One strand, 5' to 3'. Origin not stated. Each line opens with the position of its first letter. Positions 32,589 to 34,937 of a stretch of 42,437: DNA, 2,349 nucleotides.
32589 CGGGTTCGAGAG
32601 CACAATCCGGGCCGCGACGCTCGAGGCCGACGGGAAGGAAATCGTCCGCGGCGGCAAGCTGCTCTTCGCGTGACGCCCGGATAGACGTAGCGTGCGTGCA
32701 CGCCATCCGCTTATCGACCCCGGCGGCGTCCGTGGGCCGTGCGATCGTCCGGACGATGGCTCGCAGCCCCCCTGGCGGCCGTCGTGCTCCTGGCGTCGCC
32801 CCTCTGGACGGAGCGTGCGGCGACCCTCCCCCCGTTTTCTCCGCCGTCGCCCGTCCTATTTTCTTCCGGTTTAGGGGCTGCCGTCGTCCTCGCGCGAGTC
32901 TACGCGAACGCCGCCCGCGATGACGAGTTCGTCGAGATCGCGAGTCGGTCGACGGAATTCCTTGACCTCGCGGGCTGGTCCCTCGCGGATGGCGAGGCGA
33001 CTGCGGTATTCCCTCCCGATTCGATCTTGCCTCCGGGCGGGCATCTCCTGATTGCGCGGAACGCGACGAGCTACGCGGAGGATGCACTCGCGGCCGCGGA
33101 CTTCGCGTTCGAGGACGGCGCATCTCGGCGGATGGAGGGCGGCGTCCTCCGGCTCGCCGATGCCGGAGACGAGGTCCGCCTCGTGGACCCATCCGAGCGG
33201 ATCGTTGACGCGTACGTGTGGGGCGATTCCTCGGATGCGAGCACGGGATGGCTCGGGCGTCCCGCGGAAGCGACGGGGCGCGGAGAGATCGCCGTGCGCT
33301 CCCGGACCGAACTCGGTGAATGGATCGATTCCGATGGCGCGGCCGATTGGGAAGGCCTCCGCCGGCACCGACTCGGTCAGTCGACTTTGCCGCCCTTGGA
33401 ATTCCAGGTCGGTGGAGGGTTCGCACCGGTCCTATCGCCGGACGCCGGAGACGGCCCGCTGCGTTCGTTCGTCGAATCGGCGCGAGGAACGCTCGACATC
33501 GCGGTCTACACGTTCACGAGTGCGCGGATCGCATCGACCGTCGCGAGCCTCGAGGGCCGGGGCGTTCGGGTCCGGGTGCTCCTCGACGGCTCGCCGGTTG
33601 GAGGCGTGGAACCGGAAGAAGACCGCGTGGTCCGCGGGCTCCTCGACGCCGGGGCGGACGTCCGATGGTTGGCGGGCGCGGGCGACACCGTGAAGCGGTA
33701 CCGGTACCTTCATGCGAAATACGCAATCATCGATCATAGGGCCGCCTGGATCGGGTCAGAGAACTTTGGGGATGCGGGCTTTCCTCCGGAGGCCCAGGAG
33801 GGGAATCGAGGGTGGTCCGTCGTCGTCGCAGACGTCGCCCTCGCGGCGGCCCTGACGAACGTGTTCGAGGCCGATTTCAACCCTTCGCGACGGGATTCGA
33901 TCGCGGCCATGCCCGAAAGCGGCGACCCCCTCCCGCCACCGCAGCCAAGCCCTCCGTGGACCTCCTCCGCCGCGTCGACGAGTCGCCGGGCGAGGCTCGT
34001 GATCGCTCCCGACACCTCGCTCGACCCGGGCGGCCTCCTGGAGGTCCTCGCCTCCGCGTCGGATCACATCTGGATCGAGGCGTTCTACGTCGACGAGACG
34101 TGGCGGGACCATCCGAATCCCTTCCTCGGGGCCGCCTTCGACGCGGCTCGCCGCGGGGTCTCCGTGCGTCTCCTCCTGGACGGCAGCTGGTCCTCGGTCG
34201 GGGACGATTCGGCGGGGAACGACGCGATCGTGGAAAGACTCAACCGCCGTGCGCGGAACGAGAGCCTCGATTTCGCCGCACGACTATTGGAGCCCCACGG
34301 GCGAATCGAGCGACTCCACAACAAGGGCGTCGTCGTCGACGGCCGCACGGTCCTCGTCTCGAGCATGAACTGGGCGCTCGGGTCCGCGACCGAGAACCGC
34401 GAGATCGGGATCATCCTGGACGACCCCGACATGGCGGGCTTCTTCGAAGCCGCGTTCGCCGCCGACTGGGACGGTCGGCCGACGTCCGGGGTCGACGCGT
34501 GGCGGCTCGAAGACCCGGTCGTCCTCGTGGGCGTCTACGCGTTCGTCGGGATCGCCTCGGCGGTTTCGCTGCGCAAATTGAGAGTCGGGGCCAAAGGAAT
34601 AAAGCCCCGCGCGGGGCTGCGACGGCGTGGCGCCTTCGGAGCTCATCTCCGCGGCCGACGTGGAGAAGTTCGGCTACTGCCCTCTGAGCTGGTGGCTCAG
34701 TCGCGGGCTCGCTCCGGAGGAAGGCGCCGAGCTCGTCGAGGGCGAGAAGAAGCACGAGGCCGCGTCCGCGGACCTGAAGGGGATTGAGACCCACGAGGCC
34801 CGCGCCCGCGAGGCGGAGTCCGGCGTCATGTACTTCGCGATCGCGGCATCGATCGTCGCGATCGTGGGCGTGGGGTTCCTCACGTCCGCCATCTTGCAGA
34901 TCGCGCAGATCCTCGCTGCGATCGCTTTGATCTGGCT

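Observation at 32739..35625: Extracellular LTD plus double-HKD (PLD-family) protein paired with a Cas4-like Fe-S nuclease that has four TM helices inserted into its core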

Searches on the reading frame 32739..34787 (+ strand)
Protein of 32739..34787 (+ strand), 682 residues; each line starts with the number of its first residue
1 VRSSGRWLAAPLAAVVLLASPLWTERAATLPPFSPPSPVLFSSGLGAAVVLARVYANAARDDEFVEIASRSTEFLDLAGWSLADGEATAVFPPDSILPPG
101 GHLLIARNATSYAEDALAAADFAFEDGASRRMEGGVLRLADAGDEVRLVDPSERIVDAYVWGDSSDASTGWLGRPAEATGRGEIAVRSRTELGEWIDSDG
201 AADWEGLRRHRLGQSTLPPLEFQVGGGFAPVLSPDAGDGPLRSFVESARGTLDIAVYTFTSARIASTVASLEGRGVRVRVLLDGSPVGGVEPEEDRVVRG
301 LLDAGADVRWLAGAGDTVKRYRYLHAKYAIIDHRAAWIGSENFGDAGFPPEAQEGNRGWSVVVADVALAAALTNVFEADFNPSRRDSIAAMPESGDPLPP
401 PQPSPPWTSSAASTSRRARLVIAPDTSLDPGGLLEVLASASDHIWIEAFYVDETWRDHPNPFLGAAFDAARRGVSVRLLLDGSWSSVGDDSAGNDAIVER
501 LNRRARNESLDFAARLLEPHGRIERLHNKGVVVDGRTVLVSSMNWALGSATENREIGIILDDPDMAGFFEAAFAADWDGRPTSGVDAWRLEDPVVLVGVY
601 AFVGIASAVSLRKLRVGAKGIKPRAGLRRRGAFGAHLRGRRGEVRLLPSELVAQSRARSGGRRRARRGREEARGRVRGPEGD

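Call 3: search_protein_families(library=pfam, proteins=[window:32739-34787:+], max_evalue=0.01)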
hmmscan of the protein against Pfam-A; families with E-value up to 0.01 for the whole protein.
window:32739-34787:+ (682 aa): 3 families
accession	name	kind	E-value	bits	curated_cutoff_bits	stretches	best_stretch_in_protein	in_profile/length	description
PF13091.12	PLDc_2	-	4e-39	133.9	27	2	433-577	1-132/132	PLD-like domain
PF00932.25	LTD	-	4.4e-14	53.2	34.3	1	47-162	6-108/109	Lamin Tail Domain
PF00614.28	PLDc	-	2.7e-08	33.9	21.9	1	525-546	4-25/28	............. D Active site motif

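Call 4: search_protein_families(library=padloc, proteins=[window:32739-34787:+], max_evalue=0.01)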
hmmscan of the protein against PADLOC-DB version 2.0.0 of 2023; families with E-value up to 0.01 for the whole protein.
window:32739-34787:+ (682 aa): 26 families (the best 25 are shown)
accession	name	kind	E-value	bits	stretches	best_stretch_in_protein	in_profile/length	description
PDLC02597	DrmC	-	1.3e-21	75.6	2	433-575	101-234/242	DrmC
PDLC02614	DrmC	-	1.7e-19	68.1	2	434-567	27-142/153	DrmC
PDLC02609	DrmC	-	4.7e-15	54.2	2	469-571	133-227/241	DrmC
PDLC02607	DrmC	-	1e-12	46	2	468-567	145-244/265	DrmC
PDLC02606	DrmC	-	1.9e-11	42.1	2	433-561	39-158/182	DrmC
PDLC02585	DrmC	-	1.6e-10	39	2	433-563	110-231/253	DrmC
PDLC02587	DrmC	-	2.1e-10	38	2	525-573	204-252/267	DrmC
PDLC03922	MkoB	-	4.7e-10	37.4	1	244-567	319-593/610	-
PDLC02589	DrmC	-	7.1e-10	36.4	1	467-567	144-244/264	DrmC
PDLC02595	DrmC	-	1.9e-09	35.6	1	435-558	123-241/269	DrmC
PDLC02612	DrmC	-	2.5e-09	35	1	460-567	119-215/235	DrmC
PDLC02602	DrmC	-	3.9e-09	34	1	433-560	111-232/381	DrmC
PDLC02588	DrmC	-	1.7e-08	32.4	2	522-564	189-231/256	DrmC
PDLC02605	DrmC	-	4.9e-08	30.9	1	467-566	149-249/270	DrmC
PDLC02598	DrmC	-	6.5e-07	27.5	1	525-571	2-48/61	DrmC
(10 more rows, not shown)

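Call 14: find_homologous_proteins(query=window:32739-34787:+, max_evalue=0.001)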
Query window:32739-34787:+ (682 aa): 208 proteins with E <= 0.001 among 8000 candidates; the best 120 are listed.
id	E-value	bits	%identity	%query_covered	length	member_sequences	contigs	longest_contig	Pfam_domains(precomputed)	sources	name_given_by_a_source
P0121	0.0e+0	1317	91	98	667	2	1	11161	PF00932.26,PF13091.13,PF00614.29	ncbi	-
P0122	0.0e+0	1312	89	96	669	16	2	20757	PF00932.26,PF13091.13,PF00614.29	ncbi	-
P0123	0.0e+0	1241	85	98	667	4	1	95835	PF00932.26,PF13091.13,PF00614.29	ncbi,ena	-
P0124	0.0e+0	1202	81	96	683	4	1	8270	PF00932.26,PF13091.13,PF00614.29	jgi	-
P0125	0.0e+0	1188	84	94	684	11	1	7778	PF00932.26,PF13091.13,PF00614.29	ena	-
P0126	0.0e+0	1181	83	95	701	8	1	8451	PF00932.26,PF13091.13,PF00614.29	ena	-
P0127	6.1e-281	952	67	100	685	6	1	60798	PF00932.26,PF13091.13,PF00614.29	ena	-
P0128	5.7e-280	949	66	100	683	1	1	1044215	PF00932.26,PF13091.13,PF00614.29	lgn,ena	-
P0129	5.4e-276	935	65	100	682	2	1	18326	PF00932.26,PF13091.13,PF00614.29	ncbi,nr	ncbi:MAG TPA: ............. D-like domain-containing protein [Thermoplasmata archaeon]|nr:phospholip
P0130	3.8e-275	933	66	97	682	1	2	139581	PF00932.26,PF13091.13,PF00614.29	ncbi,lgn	-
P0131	3.4e-271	920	65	98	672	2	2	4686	PF00932.26,PF13091.13,PF00614.29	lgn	-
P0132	1.9e-269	914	64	100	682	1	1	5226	PF00932.26,PF13091.13,PF00614.29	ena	-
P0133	1.3e-264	898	64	97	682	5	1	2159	PF00932.26,PF13091.13,PF00614.29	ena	-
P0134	2.9e-264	897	64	100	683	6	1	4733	PF00932.26,PF13091.13,PF00614.29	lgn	-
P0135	1.9e-263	894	65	96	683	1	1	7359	PF00932.26,PF13091.13,PF00614.29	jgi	-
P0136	1.5e-262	891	64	97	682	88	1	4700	PF00932.26,PF13091.13,PF00614.29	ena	-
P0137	1.8e-262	891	65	98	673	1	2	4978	PF00932.26,PF13091.13,PF00614.29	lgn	-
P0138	2.5e-262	890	64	97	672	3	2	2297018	PF00932.26,PF13091.13,PF00614.29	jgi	jgi:phosphatidylserine/phosphatidylglycerophosphate/cardiolipin synthase-like enzyme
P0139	6.1e-262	889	64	98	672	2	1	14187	PF00932.26,PF13091.13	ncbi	-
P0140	1.3e-261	888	64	97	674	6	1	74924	PF00932.26,PF13091.13,PF00614.29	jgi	-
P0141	2.3e-260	884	63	98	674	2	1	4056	PF00932.26,PF13091.13,PF00614.29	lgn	-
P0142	7.2e-260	882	64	97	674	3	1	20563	PF00932.26,PF13091.13,PF00614.29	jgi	-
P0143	8.1e-260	882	65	96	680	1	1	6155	PF00932.26,PF13091.13,PF00614.29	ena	-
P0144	9.6e-260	882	64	98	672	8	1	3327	PF00932.26,PF13091.13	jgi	-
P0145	2.0e-259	881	64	98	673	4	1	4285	PF00932.26,PF13091.13,PF00614.29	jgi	-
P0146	2.8e-259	880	65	96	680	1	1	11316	PF00932.26,PF13091.13,PF00614.29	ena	-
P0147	3.4e-259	880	65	96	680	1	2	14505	PF00932.26,PF13091.13,PF00614.29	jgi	-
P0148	3.9e-259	880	65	96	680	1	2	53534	PF00932.26,PF13091.13,PF00614.29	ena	-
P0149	4.4e-259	879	64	98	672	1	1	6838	PF00932.26,PF13091.13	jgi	-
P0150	4.9e-259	879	65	96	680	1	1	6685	PF00932.26,PF13091.13,PF00614.29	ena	-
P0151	7.9e-259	879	65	96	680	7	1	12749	PF00932.26,PF13091.13,PF00614.29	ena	-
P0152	8.8e-259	878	65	96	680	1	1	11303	PF00932.26,PF13091.13,PF00614.29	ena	-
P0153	9.1e-259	878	65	96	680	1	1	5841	PF00932.26,PF13091.13,PF00614.29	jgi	-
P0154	9.3e-259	878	64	96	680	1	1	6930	PF00932.26,PF13091.13,PF00614.29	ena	-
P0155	1.6e-258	878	65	96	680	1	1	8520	PF00932.26,PF13091.13,PF00614.29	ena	-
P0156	1.7e-258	878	64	98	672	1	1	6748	PF00932.26,PF13091.13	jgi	-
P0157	2.3e-258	877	65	96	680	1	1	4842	PF00932.26,PF13091.13,PF00614.29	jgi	-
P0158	3.1e-258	877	65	96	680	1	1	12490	PF00932.26,PF13091.13,PF00614.29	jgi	-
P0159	4.0e-258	876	63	98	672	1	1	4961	PF00932.26,PF13091.13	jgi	-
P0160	5.4e-258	876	63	97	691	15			PF00932.26,PF13091.13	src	-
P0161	5.5e-258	876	63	98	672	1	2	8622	PF00932.26,PF13091.13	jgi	-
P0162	5.8e-258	876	65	96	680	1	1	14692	PF00932.26,PF13091.13,PF00614.29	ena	-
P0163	6.3e-258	876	64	96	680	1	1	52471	PF00932.26,PF13091.13,PF00614.29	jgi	-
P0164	6.8e-258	876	63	100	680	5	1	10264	PF00932.26,PF13091.13,PF00614.29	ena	-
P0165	7.8e-258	875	63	97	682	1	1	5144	PF00932.26,PF13091.13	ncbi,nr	ncbi:MAG: hypothetical protein E6K07_04740 [Methanobacteriota archaeon]|nr:MAG: hypothetical protein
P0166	1.0e-257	875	64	96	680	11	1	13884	PF00932.26,PF13091.13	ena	-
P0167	1.7e-257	874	63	96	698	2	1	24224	PF00932.26,PF13091.13,PF00614.29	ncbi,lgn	-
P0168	3.2e-257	873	65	96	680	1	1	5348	PF00932.26,PF13091.13,PF00614.29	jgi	-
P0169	6.4e-257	872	64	96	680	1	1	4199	PF00932.26,PF13091.13,PF00614.29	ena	-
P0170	9.0e-257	872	63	98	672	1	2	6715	PF00932.26,PF13091.13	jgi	-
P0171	1.2e-256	871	63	98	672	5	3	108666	PF00932.26,PF13091.13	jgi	jgi:cardiolipin synthase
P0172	3.1e-256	870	65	96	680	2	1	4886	PF00932.26,PF13091.13,PF00614.29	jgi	-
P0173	9.6e-256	868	63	98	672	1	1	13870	PF00932.26,PF13091.13,PF00614.29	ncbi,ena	-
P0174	1.1e-255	868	63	97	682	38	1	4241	PF00932.26,PF13091.13,PF00614.29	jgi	-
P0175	1.8e-255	868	63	98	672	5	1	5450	PF00932.26,PF13091.13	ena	-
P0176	3.8e-255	866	62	97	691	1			PF00932.26,PF13091.13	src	-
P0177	1.1e-254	865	63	98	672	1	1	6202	PF00932.26,PF13091.13,PF00614.29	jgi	-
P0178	3.8e-254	863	66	93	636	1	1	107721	PF00932.26,PF13091.13,PF00614.29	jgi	-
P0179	4.1e-254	863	62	92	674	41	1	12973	PF00932.26,PF13091.13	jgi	-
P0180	1.3e-252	858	62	97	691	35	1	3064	PF00932.26,PF13091.13,PF00614.29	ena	-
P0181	4.3e-252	856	62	94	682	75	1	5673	PF00932.26,PF13091.13,PF00614.29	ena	-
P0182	1.2e-251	855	61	97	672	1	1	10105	PF00932.26,PF13091.13,PF00614.29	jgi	jgi:phosphatidylserine/phosphatidylglycerophosphate/cardiolipin synthase-like enzyme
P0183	3.3e-251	853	62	95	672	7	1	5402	PF00932.26,PF13091.13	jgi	-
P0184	7.7e-249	846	62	90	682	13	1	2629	PF00932.26,PF13091.13,PF00614.29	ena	-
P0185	8.2e-249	846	62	98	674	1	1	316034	PF00932.26,PF13091.13,PF00614.29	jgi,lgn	jgi:phosphatidylserine/phosphatidylglycerophosphate/cardiolipin synthase-like enzyme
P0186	5.4e-248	843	60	95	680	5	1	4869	PF00932.26,PF13091.13,PF00614.29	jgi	-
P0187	1.4e-247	841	63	96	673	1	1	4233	PF00932.26,PF13091.13,PF00614.29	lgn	-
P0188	1.5e-247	841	62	94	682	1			PF00932.26,PF13091.13,PF00614.29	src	-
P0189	6.5e-247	839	61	92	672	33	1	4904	PF00932.26,PF13091.13,PF00614.29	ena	-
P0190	1.4e-246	838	62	93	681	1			PF00932.26,PF13091.13,PF00614.29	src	-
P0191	8.4e-246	836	63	90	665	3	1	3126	PF00932.26,PF13091.13,PF00614.29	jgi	jgi:phosphatidylserine/phosphatidylglycerophosphate/cardiolipin synthase-like enzyme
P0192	4.5e-245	833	65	91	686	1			PF00932.26,PF13091.13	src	-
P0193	9.3e-244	829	62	90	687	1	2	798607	PF00932.26,PF13091.13,PF00614.29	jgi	jgi:cardiolipin synthase A/B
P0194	1.0e-243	829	60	100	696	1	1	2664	PF00932.26,PF13091.13,PF00614.29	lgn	-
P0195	1.0e-243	829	63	90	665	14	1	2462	PF00932.26,PF13091.13,PF00614.29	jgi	jgi:phosphatidylserine/phosphatidylglycerophosphate/cardiolipin synthase-like enzyme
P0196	1.5e-243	828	63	94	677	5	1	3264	PF00932.26,PF13091.13,PF00614.29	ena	-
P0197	5.9e-243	826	59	98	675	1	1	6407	PF00932.26,PF13091.13,PF00614.29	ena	-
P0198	3.0e-242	824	63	89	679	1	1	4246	PF00932.26,PF13091.13,PF00614.29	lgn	-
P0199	1.8e-240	818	62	94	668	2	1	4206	PF00932.26,PF13091.13,PF00614.29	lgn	-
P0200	4.4e-240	817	61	93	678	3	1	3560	PF00932.26,PF13091.13,PF00614.29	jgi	jgi:cardiolipin synthase A/B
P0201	4.6e-238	810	61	92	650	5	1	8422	PF00932.26,PF13091.13,PF00614.29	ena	-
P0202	1.2e-236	805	60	99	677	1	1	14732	PF00932.26,PF13091.13,PF00614.29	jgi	jgi:cardiolipin synthase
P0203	1.8e-236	805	63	89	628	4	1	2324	PF00932.26,PF13091.13,PF00614.29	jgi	jgi:phosphatidylserine/phosphatidylglycerophosphate/cardiolipin synthase-like enzyme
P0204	2.1e-236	805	59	99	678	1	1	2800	PF00932.26,PF13091.13,PF00614.29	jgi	jgi:cardiolipin synthase A/B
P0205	5.8e-233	793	59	100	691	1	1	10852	PF00932.26,PF13091.13,PF00614.29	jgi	jgi:cardiolipin synthase A/B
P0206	1.5e-232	792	60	93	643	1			PF00932.26,PF13091.13,PF00614.29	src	-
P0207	8.4e-232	789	63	88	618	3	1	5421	PF00932.26,PF13091.13,PF00614.29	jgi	jgi:phosphatidylserine/phosphatidylglycerophosphate/cardiolipin synthase-like enzyme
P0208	6.4e-225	767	62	91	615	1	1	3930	PF00932.26,PF13091.13,PF00614.29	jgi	jgi:phosphatidylserine/phosphatidylglycerophosphate/cardiolipin synthase-like enzyme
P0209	5.1e-224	764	55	99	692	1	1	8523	PF00932.26,PF13091.13,PF00614.29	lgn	-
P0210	2.5e-217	741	55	97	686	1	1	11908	PF00932.26,PF13091.13,PF00614.29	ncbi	-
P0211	1.3e-216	739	57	95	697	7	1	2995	PF00932.26,PF13091.13,PF00614.29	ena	-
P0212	2.7e-214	731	57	89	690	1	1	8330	PF00932.26,PF13091.13,PF00614.29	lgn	-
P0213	7.7e-214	730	54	98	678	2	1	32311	PF00932.26,PF13091.13,PF00614.29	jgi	-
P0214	5.5e-213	727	56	94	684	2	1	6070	PF00932.26,PF13091.13,PF00614.29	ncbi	-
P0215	1.2e-212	726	57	93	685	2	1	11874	PF00932.26,PF13091.13,PF00614.29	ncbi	-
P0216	3.3e-211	721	56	94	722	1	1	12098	PF00932.26,PF13091.13,PF00614.29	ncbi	-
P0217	3.7e-209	714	56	93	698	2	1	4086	PF00932.26,PF13091.13,PF00614.29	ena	-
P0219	2.3e-208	712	55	92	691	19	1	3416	PF00932.26,PF13091.13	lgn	-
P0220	1.5e-207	709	56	89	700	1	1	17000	PF00932.26,PF13091.13,PF00614.29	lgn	-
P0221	4.3e-205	701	56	94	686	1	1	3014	PF00932.26,PF13091.13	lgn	-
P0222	8.3e-205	700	53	100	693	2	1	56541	PF00932.26,PF13091.13,PF00614.29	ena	-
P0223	9.5e-205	700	54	96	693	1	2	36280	PF00932.26,PF13091.13,PF00614.29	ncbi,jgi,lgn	jgi:cardiolipin synthase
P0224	1.5e-204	699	54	100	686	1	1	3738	PF00932.26,PF13091.13,PF00614.29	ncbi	-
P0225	1.7e-204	699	54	93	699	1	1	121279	PF00932.26,PF13091.13,PF00614.29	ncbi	-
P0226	2.2e-203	695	52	99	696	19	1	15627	PF00932.26,PF13091.13,PF00614.29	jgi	-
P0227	3.3e-203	695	54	94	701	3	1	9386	PF00932.26,PF13091.13,PF00614.29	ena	-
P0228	1.0e-202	693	55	91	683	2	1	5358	PF00932.26,PF13091.13,PF00614.29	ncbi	-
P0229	1.0e-202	693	55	89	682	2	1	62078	PF00932.26,PF13091.13,PF00614.29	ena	-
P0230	5.7e-202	691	53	100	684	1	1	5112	PF00932.26,PF13091.13,PF00614.29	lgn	-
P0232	1.2e-201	690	55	94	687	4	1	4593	PF00932.26,PF13091.13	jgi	-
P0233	2.4e-201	689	55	89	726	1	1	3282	PF00932.26,PF13091.13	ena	-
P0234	7.2e-201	687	55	90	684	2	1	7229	PF00932.26,PF13091.13,PF00614.29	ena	-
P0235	1.8e-200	686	54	96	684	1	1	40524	PF00932.26,PF13091.13,PF00614.29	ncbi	-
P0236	4.1e-200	685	56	89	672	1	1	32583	PF00932.26,PF13091.13,PF00614.29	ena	-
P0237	6.4e-200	684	53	97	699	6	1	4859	PF00932.26,PF13091.13,PF00614.29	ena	-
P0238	4.7e-199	681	55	89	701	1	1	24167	PF00932.26,PF13091.13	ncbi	-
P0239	9.4e-198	677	51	99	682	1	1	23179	PF00932.26,PF13091.13,PF00614.29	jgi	jgi:phosphatidylserine/phosphatidylglycerophosphate/cardiolipin synthase-like enzyme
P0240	2.8e-197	675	55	93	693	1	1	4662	PF00932.26,PF13091.13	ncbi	-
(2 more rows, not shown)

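Call 28: search_solved_structures(query=window:32739-34784:+, max_evalue=0.01, show_alignments=2)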
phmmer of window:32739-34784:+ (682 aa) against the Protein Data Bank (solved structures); distinct sequences matched with E-value up to 0.01: 11.
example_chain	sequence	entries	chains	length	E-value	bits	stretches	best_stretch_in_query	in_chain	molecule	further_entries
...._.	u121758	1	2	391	2.2e-10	42.6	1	323-579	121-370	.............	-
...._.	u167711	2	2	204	1.7e-07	33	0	526-579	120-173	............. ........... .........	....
4ggj_A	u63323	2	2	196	3.1e-07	32.2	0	525-578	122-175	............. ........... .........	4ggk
6ehi_A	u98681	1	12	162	6.2e-06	27.9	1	240-348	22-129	Nuclease NucT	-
9vbj_A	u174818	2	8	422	0.0022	19.5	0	519-577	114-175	5'-3' exonuclease PLD4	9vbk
1byr_A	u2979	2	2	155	0.003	19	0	241-284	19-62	PROTEIN (ENDONUCLEASE)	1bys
4h4a_A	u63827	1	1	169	0.0034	18.8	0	246-287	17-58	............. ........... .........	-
4gen_A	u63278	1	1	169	0.0038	18.7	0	246-287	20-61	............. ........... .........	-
8v08_A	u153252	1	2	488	0.0042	18.5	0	519-577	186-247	5'-3' exonuclease PLD4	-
4gel_A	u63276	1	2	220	0.0079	17.6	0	246-287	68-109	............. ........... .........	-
4gem_A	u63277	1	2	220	0.008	17.6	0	246-287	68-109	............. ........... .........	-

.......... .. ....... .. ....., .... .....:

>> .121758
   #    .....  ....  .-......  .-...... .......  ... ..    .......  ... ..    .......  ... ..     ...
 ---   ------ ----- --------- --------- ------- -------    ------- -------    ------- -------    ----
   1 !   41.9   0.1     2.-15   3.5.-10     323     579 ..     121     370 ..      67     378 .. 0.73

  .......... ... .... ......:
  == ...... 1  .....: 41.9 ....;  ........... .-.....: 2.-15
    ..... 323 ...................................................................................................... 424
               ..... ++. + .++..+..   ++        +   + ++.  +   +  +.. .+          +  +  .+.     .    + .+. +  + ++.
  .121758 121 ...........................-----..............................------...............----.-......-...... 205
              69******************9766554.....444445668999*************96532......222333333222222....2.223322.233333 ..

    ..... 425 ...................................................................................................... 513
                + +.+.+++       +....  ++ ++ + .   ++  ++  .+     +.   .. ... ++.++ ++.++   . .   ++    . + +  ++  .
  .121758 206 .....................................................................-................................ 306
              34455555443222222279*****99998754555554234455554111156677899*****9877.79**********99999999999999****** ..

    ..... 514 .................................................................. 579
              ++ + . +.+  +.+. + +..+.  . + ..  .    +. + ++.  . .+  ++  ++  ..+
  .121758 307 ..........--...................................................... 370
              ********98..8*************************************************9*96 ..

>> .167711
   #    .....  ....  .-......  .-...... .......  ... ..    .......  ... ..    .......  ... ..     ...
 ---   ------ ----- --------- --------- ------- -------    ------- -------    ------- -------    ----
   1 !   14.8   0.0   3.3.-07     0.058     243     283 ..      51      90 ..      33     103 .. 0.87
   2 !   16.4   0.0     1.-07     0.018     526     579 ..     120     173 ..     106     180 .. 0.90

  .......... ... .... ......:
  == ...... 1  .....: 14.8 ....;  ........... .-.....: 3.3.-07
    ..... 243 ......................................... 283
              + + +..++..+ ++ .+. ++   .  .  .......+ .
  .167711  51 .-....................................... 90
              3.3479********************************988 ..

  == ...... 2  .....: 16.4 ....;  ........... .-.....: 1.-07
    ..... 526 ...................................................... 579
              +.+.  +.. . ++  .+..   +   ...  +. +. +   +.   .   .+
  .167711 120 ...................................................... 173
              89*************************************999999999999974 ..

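Call 38: search_protein_families(library=ncbifam, proteins=[window:32739-34784:+], max_evalue=0.01)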
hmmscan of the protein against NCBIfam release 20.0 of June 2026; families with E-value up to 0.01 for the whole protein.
window:32739-34784:+ (682 aa): 7 families
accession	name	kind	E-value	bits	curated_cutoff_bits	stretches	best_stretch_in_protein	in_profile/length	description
NF038319.1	DISARM_DrmC_I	equivalog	1.3e-21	77.2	133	2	433-571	99-229/236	DISARM system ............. D-like protein DrmC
NF010492.0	PRK13912.1-3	equivalog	1.4e-12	47.5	297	1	241-348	39-145/178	nuclease NucT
NF010491.0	PRK13912.1-2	equivalog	1.1e-09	38.3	225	1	242-348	42-147/180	nuclease NucT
NF008427.0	PRK11263.1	equivalog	2.1e-09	37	281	2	434-546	25-132/409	cardiolipin synthase ClsB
NF010490.0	PRK13912.1-1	equivalog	7.3e-07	29.4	211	1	243-348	37-129/159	nuclease NucT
TIGR04265.1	bac_cardiolipin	equivalog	2e-06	27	290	1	248-575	141-449/483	cardiolipin synthase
NF010493.0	PRK13912.1-4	equivalog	0.00041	20.4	351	0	245-377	36-162/171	nuclease NucT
